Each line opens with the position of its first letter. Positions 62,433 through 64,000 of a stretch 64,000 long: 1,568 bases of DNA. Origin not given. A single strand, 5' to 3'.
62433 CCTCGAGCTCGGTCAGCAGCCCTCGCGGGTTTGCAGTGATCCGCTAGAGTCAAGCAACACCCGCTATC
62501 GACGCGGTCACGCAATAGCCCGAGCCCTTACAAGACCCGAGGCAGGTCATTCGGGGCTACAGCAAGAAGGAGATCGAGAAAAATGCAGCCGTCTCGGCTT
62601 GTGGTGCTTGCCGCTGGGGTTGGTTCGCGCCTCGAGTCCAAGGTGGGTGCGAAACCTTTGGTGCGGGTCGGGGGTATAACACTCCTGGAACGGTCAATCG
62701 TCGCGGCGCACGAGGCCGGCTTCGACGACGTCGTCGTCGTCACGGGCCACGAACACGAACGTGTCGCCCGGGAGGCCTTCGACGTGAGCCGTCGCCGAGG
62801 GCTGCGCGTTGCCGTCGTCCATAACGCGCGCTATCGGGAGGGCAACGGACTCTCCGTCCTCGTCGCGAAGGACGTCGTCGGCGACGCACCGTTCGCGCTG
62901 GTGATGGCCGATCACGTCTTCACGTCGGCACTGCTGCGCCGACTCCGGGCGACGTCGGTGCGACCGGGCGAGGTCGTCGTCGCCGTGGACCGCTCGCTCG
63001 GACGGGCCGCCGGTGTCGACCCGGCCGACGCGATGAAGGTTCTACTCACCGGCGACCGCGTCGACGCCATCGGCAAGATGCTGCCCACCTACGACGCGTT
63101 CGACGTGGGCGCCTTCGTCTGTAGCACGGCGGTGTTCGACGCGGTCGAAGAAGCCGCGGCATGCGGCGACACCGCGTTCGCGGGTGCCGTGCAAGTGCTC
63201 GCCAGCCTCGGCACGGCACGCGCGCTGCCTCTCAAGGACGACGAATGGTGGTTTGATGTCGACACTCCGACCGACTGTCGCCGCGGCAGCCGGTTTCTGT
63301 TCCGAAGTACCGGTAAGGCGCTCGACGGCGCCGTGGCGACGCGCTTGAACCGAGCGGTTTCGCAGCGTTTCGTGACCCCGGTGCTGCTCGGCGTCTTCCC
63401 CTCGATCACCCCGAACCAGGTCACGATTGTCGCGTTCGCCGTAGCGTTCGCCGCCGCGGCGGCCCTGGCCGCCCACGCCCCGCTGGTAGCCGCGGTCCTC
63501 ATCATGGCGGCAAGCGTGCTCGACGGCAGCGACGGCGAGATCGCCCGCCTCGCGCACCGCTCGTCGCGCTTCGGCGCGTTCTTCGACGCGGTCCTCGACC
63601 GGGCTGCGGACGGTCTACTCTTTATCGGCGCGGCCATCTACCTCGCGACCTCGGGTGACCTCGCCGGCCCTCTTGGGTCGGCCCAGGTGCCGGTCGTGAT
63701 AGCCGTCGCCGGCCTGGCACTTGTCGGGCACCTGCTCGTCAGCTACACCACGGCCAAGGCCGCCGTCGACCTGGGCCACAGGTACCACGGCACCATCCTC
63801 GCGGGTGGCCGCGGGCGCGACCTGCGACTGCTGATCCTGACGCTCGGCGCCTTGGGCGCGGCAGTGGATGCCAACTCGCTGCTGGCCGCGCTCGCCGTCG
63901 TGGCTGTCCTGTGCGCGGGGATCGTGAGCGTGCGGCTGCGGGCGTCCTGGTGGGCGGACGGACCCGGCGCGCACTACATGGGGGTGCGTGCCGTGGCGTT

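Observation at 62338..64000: Unlisted GC-rich gene: IPCT/DIPPS-like cytidylyltransferase fused to a CDP-alcohol phosphatidyltransferase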

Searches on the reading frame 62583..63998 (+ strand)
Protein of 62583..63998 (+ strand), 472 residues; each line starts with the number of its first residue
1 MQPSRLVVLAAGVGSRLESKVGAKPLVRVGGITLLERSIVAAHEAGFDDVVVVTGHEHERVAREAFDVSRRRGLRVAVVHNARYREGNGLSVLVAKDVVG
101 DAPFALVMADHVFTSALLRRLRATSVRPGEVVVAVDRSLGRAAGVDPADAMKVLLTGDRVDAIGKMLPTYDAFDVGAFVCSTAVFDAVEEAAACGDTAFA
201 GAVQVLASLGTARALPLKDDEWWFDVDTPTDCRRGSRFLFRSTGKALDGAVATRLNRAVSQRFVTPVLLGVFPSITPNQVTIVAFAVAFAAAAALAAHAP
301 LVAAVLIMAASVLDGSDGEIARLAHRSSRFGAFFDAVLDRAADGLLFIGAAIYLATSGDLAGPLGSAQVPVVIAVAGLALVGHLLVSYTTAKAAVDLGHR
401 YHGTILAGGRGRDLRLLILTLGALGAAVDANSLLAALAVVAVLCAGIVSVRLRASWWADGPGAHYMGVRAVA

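Call 6: search_protein_families(library=pfam, proteins=[window:62583-63998:+], max_evalue=0.01)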
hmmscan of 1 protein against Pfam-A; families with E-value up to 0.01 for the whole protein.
window:62583-63998:+ (472 aa): 3 families
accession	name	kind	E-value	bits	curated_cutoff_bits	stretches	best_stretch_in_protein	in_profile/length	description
PF12804.13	NTP_transf_3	-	2.7e-17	63.8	27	1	7-137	2-124/160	MobA-like NTP transferase domain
PF01066.26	CDP-OH_P_transf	-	2e-12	48.2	22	1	276-403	3-119/152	CDP-alcohol phosphatidyltransferase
PF00483.29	NTP_transferase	-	1.9e-07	31.4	21.2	1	7-122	3-122/245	Nucleotidyl transferase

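Call 7: search_protein_families(library=ncbifam, proteins=[window:62583-63998:+], max_evalue=0.01)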
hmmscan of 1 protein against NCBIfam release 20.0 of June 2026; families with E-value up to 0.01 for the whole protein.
window:62583-63998:+ (472 aa): 29 families (the best 25 are shown)
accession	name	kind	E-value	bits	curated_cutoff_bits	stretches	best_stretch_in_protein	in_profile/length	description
NF041135.1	IPPtranDIPPsyn_Thcocales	equivalog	6.4e-66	223.1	580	1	6-442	3-406/419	bifunctional L-myo-inositol-1-phosphate cytidylyltransferase/CDP-L-myo-inositol myo-inositolphosphotransferase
NF040950.1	archin_ph_syn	equivalog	2.2e-20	73.3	180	1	274-450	23-182/191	archaetidylinositol phosphate synthase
NF045883.1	PIPSynth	equivalog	9e-17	61.4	170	1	256-452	3-189/197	phosphatidylinositol phosphate synthase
TIGR03992.1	Arch_glmU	subfamily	3.2e-16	59.2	292.1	1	6-252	3-240/393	bifunctional sugar-1-phosphate nucleotidylyltransferase/acetyltransferase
NF052561.1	PIPSynBT1523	equivalog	1.4e-14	54.4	350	1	274-428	24-173/232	hypothetical protein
NF041313.1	UDPGP_AglF_Halo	equivalog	9.3e-14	51.4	400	1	7-237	4-232/234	UTP--glucose-1-phosphate uridylyltransferase AglF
NF045665.1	NTPtran_DVU1551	equivalog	1.5e-13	50.5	315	1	7-93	4-81/359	DVU_1551 family NTP transferase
TIGR03310.1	matur_MocA_YgfJ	equivalog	3.2e-11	43.6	186.45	1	7-111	3-100/188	molybdenum cofactor cytidylyltransferase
NF010933.0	PRK14353.1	equivalog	1.8e-10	40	505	1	4-133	6-132/453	bifunctional UDP-N-acetylglucosamine diphosphorylase/glucosamine-1-phosphate N-acetyltransferase GlmU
TIGR01208.1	rmlA_long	equivalog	4.2e-10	39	320.25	1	7-250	3-245/353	glucose-1-phosphate thymidylyltransferase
NF010932.0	PRK14352.1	equivalog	2.3e-09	36.4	611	1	3-102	6-99/488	bifunctional UDP-N-acetylglucosamine diphosphorylase/glucosamine-1-phosphate N-acetyltransferase GlmU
NF045761.1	NAMPUrTaseMurU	equivalog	8.6e-09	35.6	250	1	6-116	3-112/226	N-acetylmuramate alpha-1-phosphate uridylyltransferase MurU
TIGR01173.1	glmU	equivalog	9.1e-08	31.3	366.85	1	5-67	2-63/452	bifunctional UDP-N-acetylglucosamine diphosphorylase/glucosamine-1-phosphate N-acetyltransferase GlmU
NF010935.0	PRK14355.1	equivalog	3.3e-07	29.3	718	1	6-68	6-66/459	bifunctional UDP-N-acetylglucosamine diphosphorylase/glucosamine-1-phosphate N-acetyltransferase GlmU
NF041173.1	Sug_nt_acttase_Thmprot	equivalog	4.2e-07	29.2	600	1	5-239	2-227/405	bifunctional sugar-1-phosphate nucleotidylyltransferase/acetyltransferase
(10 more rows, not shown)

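Call 8: search_solved_structures(query=window:62583-63998:+, max_evalue=0.01, show_alignments=2)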
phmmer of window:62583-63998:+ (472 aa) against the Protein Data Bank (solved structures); distinct sequences matched with E-value up to 0.01: 22.
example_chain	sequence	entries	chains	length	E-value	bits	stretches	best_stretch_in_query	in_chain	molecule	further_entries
4mnd_A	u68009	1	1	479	7.3e-44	153.6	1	5-443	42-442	CTP L-myo-inositol-1-phosphate cytidylyltransferase/CDP-L-myo-inositol myo-inositolphospho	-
2xme_A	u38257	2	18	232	1.4e-21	80.1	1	5-238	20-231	CTP-INOSITOL-1-PHOSPHATE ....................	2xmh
4o6m_A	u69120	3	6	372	1.4e-16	63.7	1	247-420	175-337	AF2299, a CDP-alcohol phosphotransferase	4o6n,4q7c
4jd0_A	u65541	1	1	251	3.9e-14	55.6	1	6-233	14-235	Nucleotidyl transferase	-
6h53_A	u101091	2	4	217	4.4e-09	39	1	255-423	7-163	CDP-diacylglycerol--inositol 3-phosphatidyltransferase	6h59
6h5a_A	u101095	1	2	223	4.7e-09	38.9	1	255-423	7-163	CDP-diacylglycerol--inositol 3-phosphatidyltransferase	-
6wm5_A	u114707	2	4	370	2.1e-07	33.4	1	252-460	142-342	AfCTD-Phosphatidylinositol-phosphate synthase (PIPS) fusion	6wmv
8hhd_A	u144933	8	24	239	1.1e-06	31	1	5-120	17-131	Nucleotidyl transferase | N-acetylmuramate alpha-1-phosphate uridylyltransferase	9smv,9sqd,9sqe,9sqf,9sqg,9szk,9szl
5d92_D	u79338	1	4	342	2e-06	30.2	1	274-450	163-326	AF2299 protein,Phosphatidylinositol synthase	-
5d91_A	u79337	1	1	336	5.1e-06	28.9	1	274-450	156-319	AF2299 protein,Phosphatidylinositol synthase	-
7o2n_A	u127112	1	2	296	4.4e-05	25.8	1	5-123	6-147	Probable UTP--glucose-1-phosphate uridylyltransferase YngB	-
7b1r_A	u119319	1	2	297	4.4e-05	25.8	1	5-123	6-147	Probable UTP--glucose-1-phosphate uridylyltransferase YngB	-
4y7t_A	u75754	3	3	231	0.00013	24.3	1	6-125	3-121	Nucleotidyl transferase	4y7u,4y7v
6pd1_A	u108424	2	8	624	0.0002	23.6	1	6-118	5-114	Nucleotidyl transferase/aminotransferase, class V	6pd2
3hl3_A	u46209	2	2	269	0.00064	21.9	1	6-118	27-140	Glucose-1-phosphate thymidylyltransferase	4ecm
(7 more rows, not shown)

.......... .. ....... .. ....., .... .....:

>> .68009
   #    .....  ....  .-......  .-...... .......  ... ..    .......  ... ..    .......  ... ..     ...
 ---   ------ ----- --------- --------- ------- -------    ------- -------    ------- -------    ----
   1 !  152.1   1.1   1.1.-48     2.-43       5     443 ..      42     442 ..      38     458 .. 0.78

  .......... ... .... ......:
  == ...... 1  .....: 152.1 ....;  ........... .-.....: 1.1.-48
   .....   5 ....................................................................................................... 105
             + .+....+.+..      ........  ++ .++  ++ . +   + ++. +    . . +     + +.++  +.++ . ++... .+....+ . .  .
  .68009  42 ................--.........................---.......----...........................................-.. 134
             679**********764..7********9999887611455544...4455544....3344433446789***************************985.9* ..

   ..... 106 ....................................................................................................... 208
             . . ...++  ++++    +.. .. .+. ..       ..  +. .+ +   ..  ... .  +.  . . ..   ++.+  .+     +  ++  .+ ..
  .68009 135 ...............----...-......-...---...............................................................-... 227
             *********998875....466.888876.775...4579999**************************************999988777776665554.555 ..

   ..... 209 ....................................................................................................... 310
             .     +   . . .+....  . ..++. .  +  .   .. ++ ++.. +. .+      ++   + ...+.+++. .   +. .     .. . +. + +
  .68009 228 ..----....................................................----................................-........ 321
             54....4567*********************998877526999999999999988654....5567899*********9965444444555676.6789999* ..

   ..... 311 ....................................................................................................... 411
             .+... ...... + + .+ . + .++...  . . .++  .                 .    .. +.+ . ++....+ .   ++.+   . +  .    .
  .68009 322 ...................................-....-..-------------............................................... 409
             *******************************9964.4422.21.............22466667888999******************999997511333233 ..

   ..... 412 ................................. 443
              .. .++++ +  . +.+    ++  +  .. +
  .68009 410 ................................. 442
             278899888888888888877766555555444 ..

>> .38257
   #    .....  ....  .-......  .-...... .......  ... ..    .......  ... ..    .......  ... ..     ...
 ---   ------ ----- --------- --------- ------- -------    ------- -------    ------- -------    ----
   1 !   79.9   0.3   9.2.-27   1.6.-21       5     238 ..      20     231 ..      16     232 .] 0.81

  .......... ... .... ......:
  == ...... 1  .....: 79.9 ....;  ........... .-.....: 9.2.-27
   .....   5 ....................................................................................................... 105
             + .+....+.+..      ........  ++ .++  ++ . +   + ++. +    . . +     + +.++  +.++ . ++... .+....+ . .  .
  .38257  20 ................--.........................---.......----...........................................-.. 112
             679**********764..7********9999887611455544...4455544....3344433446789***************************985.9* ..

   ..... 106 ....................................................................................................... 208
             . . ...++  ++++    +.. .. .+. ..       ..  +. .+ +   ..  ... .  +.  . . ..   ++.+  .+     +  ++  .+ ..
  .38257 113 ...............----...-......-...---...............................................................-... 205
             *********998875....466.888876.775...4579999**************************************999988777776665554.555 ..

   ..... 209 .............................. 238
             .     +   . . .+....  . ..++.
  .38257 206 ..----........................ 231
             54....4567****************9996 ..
